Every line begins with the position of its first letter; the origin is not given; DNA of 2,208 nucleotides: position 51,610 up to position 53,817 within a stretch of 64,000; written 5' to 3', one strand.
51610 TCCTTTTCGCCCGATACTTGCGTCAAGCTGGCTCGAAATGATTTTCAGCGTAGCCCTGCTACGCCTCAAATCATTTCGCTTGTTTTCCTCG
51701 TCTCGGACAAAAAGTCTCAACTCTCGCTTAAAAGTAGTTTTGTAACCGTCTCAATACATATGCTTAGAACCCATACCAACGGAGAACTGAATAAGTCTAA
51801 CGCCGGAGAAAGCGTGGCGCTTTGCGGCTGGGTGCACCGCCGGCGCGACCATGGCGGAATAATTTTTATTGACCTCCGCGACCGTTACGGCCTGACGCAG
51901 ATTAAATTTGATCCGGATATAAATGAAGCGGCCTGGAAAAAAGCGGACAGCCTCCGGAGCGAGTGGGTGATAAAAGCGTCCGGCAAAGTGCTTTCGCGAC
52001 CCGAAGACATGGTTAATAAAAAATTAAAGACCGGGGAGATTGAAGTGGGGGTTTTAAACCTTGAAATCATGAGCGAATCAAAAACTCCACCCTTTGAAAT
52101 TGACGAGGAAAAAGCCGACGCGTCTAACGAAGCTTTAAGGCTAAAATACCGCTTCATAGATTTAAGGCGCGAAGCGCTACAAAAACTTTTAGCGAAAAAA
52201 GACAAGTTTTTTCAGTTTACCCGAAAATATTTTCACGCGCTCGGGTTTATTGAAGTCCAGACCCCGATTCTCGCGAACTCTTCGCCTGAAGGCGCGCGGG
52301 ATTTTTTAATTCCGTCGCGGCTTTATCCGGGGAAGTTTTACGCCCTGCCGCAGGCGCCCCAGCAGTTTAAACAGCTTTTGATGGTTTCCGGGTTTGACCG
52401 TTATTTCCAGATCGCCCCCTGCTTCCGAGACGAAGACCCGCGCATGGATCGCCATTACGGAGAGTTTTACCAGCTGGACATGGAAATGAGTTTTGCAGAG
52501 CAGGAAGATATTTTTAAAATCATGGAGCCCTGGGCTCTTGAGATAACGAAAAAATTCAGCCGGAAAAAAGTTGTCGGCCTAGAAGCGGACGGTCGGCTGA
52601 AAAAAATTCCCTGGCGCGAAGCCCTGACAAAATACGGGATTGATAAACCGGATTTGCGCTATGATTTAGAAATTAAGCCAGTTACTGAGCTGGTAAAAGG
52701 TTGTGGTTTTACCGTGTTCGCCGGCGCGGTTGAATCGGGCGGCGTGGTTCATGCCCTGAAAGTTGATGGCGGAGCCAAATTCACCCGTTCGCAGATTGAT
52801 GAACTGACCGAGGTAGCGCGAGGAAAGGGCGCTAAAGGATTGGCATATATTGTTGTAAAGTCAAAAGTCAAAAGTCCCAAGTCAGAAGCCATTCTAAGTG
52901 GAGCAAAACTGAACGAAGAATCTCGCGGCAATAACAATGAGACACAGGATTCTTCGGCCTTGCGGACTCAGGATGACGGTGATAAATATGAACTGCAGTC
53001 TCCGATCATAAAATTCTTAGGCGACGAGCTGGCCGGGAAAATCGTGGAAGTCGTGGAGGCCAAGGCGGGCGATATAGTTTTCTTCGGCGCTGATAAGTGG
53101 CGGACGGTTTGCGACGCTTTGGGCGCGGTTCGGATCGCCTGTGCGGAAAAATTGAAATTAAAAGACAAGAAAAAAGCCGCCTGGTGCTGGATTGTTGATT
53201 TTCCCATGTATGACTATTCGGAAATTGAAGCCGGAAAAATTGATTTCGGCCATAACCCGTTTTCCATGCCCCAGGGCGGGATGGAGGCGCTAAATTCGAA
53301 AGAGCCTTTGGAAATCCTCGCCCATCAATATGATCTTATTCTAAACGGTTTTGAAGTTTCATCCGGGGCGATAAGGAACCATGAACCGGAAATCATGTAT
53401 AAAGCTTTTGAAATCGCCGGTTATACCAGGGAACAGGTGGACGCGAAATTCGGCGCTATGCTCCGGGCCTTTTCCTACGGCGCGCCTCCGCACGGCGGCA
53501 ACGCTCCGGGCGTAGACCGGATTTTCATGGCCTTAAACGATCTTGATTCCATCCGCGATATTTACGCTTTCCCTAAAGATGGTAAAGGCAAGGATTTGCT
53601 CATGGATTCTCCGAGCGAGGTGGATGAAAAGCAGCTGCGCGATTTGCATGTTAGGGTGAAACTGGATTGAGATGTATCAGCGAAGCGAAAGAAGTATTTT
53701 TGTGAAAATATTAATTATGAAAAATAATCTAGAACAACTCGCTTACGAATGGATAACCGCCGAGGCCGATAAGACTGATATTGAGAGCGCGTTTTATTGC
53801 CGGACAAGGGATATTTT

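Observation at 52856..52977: Two intergenic-type repeat families fused and translated inside aspS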

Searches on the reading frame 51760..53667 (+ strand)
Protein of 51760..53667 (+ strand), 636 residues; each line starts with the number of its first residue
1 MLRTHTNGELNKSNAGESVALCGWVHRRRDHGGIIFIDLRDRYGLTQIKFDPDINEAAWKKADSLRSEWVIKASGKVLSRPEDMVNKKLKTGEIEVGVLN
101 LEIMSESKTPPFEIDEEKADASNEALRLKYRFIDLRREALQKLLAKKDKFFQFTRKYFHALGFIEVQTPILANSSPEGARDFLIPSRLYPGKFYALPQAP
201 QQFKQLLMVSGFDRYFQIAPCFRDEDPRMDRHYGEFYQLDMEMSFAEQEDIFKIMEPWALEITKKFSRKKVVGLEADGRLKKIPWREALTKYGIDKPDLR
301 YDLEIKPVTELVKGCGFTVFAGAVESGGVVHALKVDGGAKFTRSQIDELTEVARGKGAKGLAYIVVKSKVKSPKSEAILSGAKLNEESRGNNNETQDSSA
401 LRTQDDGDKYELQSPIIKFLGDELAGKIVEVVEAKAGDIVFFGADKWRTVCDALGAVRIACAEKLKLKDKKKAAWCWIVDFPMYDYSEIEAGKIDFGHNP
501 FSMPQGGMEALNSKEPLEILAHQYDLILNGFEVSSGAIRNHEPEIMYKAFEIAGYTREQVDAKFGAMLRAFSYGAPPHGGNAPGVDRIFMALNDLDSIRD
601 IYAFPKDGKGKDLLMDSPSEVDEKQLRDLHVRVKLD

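Call 11: find_homologous_proteins(query=window:51760-53667:+, max_evalue=1e-50)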
Query seq(636 aa) (636 aa): 8000 proteins with E <= 1e-50 among 8000 candidates; the best 120 are listed.
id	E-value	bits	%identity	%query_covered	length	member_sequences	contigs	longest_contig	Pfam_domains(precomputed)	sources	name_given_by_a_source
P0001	0.0e+0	1454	100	100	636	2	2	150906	PF01336.32,PF02938.20,PF00152.26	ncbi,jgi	ncbi:MAG: aspartate--tRNA ligase [Patescibacteria group bacterium]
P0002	0.0e+0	1285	90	100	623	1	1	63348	PF01336.32,PF02938.20,PF00152.26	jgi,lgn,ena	-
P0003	0.0e+0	1263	89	100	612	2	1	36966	PF01336.32,PF02938.20,PF00152.26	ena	-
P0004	0.0e+0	1181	81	100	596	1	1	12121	PF01336.32,PF02938.20,PF00152.26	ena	-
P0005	0.0e+0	1135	78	100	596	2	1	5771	PF01336.32,PF02938.20,PF00152.26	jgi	-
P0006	0.0e+0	1057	72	100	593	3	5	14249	PF01336.32,PF02938.20,PF00152.26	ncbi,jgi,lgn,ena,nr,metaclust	ncbi:MAG: aspartate--tRNA ligase [Candidatus Moranbacteria bacterium RIFOXYA12_FULL_44_15]|nr:MAG: a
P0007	0.0e+0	1057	71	100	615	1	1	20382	PF01336.32,PF02938.20,PF00152.26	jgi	jgi:aspartyl-tRNA synthetase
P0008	0.0e+0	1054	71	100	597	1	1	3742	PF01336.32,PF02938.20,PF00152.26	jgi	jgi:aspartyl-tRNA synthetase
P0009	0.0e+0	1053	71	100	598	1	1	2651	PF01336.32,PF02938.20,PF00152.26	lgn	-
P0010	0.0e+0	1049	72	100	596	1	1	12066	PF01336.32,PF02938.20,PF00152.26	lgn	-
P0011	0.0e+0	1049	72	98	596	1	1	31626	PF01336.32,PF02938.20,PF00152.26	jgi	-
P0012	0.0e+0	1048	71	99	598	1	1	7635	PF01336.32,PF02938.20,PF00152.26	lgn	-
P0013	0.0e+0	1048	71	100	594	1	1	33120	PF01336.32,PF02938.20,PF00152.26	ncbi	-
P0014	0.0e+0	1048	71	100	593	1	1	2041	PF01336.32,PF02938.20,PF00152.26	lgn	-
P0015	0.0e+0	1047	72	100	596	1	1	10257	PF01336.32,PF02938.20,PF00152.26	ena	-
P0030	0.0e+0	1037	71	100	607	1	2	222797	PF01336.32,PF02938.20,PF00152.26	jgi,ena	-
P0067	0.0e+0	1022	70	99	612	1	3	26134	PF01336.32,PF02938.20,PF00152.26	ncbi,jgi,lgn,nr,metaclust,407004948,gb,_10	ncbi:MAG: hypothetical protein ACD_7C00312G0009 [uncultured bacterium]|nr:MAG: hypothetical protein 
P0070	0.0e+0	1021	70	100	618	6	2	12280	PF01336.32,PF02938.20,PF00152.26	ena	-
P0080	0.0e+0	1018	69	99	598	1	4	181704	PF01336.32,PF02938.20,PF00152.26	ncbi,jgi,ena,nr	ncbi:MAG: Aspartate-tRNA ligase [Candidatus Moranbacteria bacterium GW2011_GWE1_35_17]|nr:MAG: Aspar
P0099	0.0e+0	1013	69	100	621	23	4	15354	PF01336.32,PF02938.20,PF00152.26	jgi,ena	-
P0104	0.0e+0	1012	69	100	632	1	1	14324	PF01336.32,PF02938.20,PF00152.26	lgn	-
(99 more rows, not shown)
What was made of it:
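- Checked: The real start is most likely the ATG at 51760, giving 636 aa = P0001, 100% identical to a protein NCBI names 'MAG: aspartate--tRNA ligase [Patescibacteria group bacterium]' (call 11).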

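Call 20: find_encoding_contigs(protein=P0002, flank=10000, max_places=2)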
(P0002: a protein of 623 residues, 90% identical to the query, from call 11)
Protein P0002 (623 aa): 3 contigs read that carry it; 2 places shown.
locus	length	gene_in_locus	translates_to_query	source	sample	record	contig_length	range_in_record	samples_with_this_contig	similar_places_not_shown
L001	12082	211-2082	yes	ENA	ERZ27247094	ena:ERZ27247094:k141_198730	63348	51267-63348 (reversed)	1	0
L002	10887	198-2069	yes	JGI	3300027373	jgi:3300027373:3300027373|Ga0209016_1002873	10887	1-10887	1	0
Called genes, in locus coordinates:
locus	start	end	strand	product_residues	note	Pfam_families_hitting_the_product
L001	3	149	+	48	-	?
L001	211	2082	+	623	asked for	PF01336:tRNA_anti-codon, PF00152:tRNA-synt_2, PF02938:GAD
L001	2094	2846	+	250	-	-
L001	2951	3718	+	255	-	PF00459:Inositol_P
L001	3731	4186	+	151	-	PF09424:YqeY, PF02637:GatB_Yqey (faint)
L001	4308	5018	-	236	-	PF07452:CHRD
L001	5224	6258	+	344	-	PF18920:DUF5671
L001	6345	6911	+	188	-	PF04073:tRNA_edit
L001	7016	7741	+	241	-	PF02616:SMC_ScpA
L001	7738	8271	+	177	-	PF04079:SMC_ScpB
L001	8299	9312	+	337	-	PF00768:Peptidase_S11, PF13354:Beta-lactamase2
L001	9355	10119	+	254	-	PF00121:TIM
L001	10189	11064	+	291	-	PF01116:F_bP_aldolase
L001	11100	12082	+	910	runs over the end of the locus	PF18895:T4SS_pilin, PF13205:Big_5 (faint)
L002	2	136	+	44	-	?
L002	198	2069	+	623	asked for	PF01336:tRNA_anti-codon, PF00152:tRNA-synt_2, PF02938:GAD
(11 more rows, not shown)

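Call 21: find_encoding_contigs(protein=P0003, flank=10000, max_places=2)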
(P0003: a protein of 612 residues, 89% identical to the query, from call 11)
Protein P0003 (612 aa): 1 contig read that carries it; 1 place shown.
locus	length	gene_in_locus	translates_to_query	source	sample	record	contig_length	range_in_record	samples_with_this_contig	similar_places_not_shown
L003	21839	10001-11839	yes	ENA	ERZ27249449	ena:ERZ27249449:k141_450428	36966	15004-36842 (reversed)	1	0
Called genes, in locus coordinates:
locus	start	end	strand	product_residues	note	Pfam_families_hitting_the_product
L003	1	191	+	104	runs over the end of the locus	?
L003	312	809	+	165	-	PF00281:Ribosomal_L5, PF00673:Ribosomal_L5_C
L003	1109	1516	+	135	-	PF00410:Ribosomal_S8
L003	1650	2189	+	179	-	PF00347:Ribosomal_L6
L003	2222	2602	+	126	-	PF00861:Ribosomal_L18p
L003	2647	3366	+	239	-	PF00333:Ribosomal_S5, PF03719:Ribosomal_S5_C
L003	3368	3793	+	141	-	-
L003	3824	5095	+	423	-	PF00344:SecY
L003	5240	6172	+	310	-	PF03741:TerC, PF04332:DUF475, PF03741:TerC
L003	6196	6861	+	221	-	-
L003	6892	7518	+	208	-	PF00406:ADK, PF13207:AAA_17, PF13238:AAA_18 (faint), PF05191:ADK_lid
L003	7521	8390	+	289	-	PF00557:Peptidase_M24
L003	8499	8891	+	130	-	PF03652:RuvX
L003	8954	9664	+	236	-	PF11967:RecO_N, PF02565:RecO_C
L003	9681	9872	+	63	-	-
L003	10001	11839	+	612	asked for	PF01336:tRNA_anti-codon, PF00152:tRNA-synt_2, PF02938:GAD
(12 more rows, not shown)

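Call 22: find_encoding_contigs(protein=P0004, flank=10000, max_places=2)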
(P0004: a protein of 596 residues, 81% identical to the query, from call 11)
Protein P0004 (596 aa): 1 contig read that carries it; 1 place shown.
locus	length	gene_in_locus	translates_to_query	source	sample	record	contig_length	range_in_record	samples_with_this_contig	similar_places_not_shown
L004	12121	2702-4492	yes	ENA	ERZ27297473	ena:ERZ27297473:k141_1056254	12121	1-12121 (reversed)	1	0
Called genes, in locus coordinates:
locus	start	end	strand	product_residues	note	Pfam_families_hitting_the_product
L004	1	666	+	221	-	?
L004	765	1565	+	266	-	PF00557:Peptidase_M24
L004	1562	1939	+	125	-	PF03652:RuvX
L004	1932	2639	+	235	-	PF11967:RecO_N, PF02565:RecO_C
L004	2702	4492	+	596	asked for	PF01336:tRNA_anti-codon, PF00152:tRNA-synt_2, PF02938:GAD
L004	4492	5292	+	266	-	PF00459:Inositol_P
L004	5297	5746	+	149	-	PF09424:YqeY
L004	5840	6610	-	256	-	PF07452:CHRD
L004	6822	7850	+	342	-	PF18920:DUF5671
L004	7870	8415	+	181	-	PF04073:tRNA_edit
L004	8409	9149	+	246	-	PF02616:SMC_ScpA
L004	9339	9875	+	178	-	PF04079:SMC_ScpB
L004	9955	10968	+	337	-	PF00768:Peptidase_S11, PF13354:Beta-lactamase2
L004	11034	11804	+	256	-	PF00121:TIM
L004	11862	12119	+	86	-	?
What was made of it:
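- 51760..53670 (+): aspS coding sequence (636 aa from the ATG at 51760; the mechanical ORF starts upstream at 51574). RecO-aspS-...-YqeY synteny is shared with relatives (calls 20-22).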

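Call 26: find_encoding_contigs(protein=P0001, flank=2000, max_places=6)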
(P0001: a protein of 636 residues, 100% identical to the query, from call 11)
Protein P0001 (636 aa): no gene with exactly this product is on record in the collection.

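Call 38: find_encoding_contigs(protein=P0030, flank=10000, max_places=1)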
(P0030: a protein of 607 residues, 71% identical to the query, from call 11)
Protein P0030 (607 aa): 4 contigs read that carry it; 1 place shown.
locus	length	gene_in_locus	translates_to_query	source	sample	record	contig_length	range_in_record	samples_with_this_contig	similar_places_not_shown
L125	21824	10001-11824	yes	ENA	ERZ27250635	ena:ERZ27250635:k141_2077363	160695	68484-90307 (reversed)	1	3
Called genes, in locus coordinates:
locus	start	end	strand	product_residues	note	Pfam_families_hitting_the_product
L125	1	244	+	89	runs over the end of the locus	PF00366:Ribosomal_S17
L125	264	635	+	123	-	PF00238:Ribosomal_L14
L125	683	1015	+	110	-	PF22682:Ribosomal_uL24m-like (weak), PF00467:KOW, PF17136:ribosomal_L24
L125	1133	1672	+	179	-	PF00281:Ribosomal_L5, PF00673:Ribosomal_L5_C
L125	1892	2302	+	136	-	PF00410:Ribosomal_S8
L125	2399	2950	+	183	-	PF00347:Ribosomal_L6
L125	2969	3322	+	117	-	PF00861:Ribosomal_L18p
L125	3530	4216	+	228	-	PF00333:Ribosomal_S5, PF03719:Ribosomal_S5_C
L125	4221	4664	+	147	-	PF00828:Ribosomal_L27A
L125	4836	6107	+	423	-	PF00344:SecY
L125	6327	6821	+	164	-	-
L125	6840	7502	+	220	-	PF13671:AAA_33 (weak), PF00406:ADK, PF13207:AAA_17, PF05191:ADK_lid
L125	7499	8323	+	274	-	PF00557:Peptidase_M24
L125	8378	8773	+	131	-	PF03652:RuvX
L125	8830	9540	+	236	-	PF11967:RecO_N, PF02565:RecO_C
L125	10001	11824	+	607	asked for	PF01336:tRNA_anti-codon, PF00152:tRNA-synt_2, PF02938:GAD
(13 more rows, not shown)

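Call 39: find_encoding_contigs(protein=P0070, flank=10000, max_places=1)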
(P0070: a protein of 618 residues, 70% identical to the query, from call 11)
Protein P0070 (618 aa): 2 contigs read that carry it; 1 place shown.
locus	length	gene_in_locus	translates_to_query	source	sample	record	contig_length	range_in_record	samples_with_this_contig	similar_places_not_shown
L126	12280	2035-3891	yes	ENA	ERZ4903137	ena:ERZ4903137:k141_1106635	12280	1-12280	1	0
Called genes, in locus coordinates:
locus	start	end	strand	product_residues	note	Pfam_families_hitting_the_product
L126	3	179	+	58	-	?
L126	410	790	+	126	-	PF03652:RuvX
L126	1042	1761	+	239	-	PF11967:RecO_N, PF02565:RecO_C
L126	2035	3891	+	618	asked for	PF01336:tRNA_anti-codon, PF00152:tRNA-synt_2, PF02938:GAD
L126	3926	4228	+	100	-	-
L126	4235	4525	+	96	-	-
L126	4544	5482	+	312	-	PF18920:DUF5671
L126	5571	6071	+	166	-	PF04073:tRNA_edit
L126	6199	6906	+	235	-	PF02616:SMC_ScpA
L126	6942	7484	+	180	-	PF04079:SMC_ScpB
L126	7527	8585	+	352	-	PF00768:Peptidase_S11, PF13354:Beta-lactamase2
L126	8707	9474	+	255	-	PF00121:TIM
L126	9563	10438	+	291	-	PF01116:F_bP_aldolase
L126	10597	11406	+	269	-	PF25063:ARM_TT21_C (weak), PF14559:TPR_19 (weak), PF23914:TPR_CcmH_CycH (weak), PF14559:TPR_19 (weak), PF13424:TPR_12, PF13414:TPR_11, PF00515:TPR_1, PF07719:TPR_2, +10 more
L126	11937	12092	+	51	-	PF00471:Ribosomal_L33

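Call 40: find_encoding_contigs(protein=P0104, flank=10000, max_places=1)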
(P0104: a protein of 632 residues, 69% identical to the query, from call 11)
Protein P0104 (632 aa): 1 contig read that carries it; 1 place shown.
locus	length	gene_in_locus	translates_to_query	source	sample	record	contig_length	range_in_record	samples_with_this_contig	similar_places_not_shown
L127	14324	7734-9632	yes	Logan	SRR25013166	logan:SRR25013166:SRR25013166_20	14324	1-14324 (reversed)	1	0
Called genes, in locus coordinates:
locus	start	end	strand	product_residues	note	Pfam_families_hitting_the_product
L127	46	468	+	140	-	PF00828:Ribosomal_L27A (weak)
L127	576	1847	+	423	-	PF00344:SecY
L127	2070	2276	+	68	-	-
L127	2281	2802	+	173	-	-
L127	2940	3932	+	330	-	PF01699:Na_Ca_ex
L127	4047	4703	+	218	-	PF00406:ADK, PF13207:AAA_17, PF05191:ADK_lid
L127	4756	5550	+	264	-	PF00557:Peptidase_M24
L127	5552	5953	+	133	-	PF03652:RuvX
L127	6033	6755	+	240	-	PF11967:RecO_N, PF02565:RecO_C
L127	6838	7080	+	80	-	PF04014:MazE_antitoxin (weak)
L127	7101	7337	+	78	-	-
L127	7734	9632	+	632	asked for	PF01336:tRNA_anti-codon, PF00152:tRNA-synt_2, PF02938:GAD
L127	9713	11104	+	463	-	PF01336:tRNA_anti-codon, PF00152:tRNA-synt_2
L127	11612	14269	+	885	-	PF13243:SQHop_cyclase_C (faint), PF14478:DUF4430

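Call 41: find_encoding_contigs(protein=P0099, flank=10000, max_places=1)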
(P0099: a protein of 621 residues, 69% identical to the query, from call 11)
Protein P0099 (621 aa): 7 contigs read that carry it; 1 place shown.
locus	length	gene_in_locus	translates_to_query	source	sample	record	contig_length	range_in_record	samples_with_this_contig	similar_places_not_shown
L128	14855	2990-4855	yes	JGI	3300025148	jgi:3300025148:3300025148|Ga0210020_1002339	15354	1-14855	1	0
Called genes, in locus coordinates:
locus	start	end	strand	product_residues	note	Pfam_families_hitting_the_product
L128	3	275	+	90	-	?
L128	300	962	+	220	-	PF13671:AAA_33, PF00406:ADK, PF13207:AAA_17, PF05191:ADK_lid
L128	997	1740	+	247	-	PF00557:Peptidase_M24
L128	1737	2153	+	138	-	PF03652:RuvX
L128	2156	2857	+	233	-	PF11967:RecO_N, PF02565:RecO_C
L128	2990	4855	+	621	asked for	PF01336:tRNA_anti-codon, PF00152:tRNA-synt_2, PF02938:GAD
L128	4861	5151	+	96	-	-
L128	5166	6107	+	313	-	PF18920:DUF5671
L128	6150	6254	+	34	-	-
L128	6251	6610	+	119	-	PF04480:DUF559, PF18741:MTES_1575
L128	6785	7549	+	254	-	PF01553:Acyltransferase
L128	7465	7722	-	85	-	-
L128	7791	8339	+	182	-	PF04073:tRNA_edit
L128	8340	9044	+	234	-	PF02616:SMC_ScpA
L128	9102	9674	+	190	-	PF04079:SMC_ScpB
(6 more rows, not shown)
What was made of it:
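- Inserts at the same site occur in many independent assemblies; P0099 is on 7 contigs and P0030 on 4 (calls 38, 41).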

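Call 46: predict_structure(alignment_id=A3)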
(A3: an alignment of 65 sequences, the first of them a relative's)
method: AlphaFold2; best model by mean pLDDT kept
length: 636 residues; sequences in the alignment: 65
mean_pLDDT: 71.7   pTM: 0.65
mean pLDDT of the five models: 71.7, 63.7, 59.8, 58.6, 56.7
residues with pLDDT >= 90: 140; 70-90: 240; 50-70: 130; < 50: 126
segments of 3 or more residues with pLDDT < 50: 1-8, 109-119, 121-132, 169-188, 196-199, 224-227, 229-234, 371-408, 482-484, 605-611, 613-619
pLDDT, mean of each block of 10 residues (from residue 1): 36 82 72 69 67 85 78 86 71 81 68 47 42 56 86 96 76 40 45 50 64 79 49 63 80 93 95 93 86 88 91 88 91 92 92 90 83 31 26 25 40 82 90 92 93 93 87 88 58 66 64 68 80 71 78 85 75 65 86 77 50 47 58 57
secondary structure, 60 per line:
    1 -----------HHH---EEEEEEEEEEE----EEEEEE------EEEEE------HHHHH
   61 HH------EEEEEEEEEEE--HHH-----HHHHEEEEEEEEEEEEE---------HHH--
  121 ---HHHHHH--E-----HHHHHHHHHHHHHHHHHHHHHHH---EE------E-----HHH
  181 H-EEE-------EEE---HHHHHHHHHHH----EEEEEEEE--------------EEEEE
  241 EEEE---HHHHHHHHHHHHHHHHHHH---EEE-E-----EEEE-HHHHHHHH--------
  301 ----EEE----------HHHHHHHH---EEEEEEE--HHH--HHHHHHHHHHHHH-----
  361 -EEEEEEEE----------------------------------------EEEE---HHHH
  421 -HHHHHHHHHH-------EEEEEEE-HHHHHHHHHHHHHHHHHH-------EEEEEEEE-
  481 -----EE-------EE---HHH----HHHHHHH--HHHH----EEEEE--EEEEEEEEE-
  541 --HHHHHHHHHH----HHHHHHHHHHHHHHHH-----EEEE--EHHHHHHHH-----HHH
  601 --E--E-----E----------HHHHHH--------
elements in order (helices of 4 or more, strands of 3 or more residues): E18-28 E33-38 E45-49 H56-62 E69-79 H90-93 E94-106 H124-129 H138-160 H178-181 E183-185 E193-195 H199-209 E214-221 E236-244 H248-266 E270-272 E280-283 H285-292 E305-307 H318-325 E329-335 H343-355 E362-369 E410-413 H417-420 H422-431 E439-445 H447-464 E472-479 H507-513 H516-519 E524-528 E531-539 H543-552 H557-572 E578-581 H585-592 H623-628
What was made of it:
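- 52843..52866 (+): Beta-strand (residues 362-369, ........) on the N-terminal side of the insert, inside the GAD domain. Ten-residue block means of pLDDT over residues 241-360 are 80-95 and drop to 83 for 361-370 (call 46).
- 52870..52983 (+): Residues 371-408 of AspRS: the predicted disordered loop made by the insert. pLDDT below 50 and no secondary structure, between strands 362-369 and 410-413 (call 46).
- On In-frame palindromic-element insertion of the RPE kind: By prediction only: a disordered loop at a beta-hairpin tip of the GAD domain (call 46).
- Residues 371-408 are below 50 and form coil between strands 362-369 and 410-413 (call 46). The inserts share no motif or structure and are predicted disordered (call 46).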
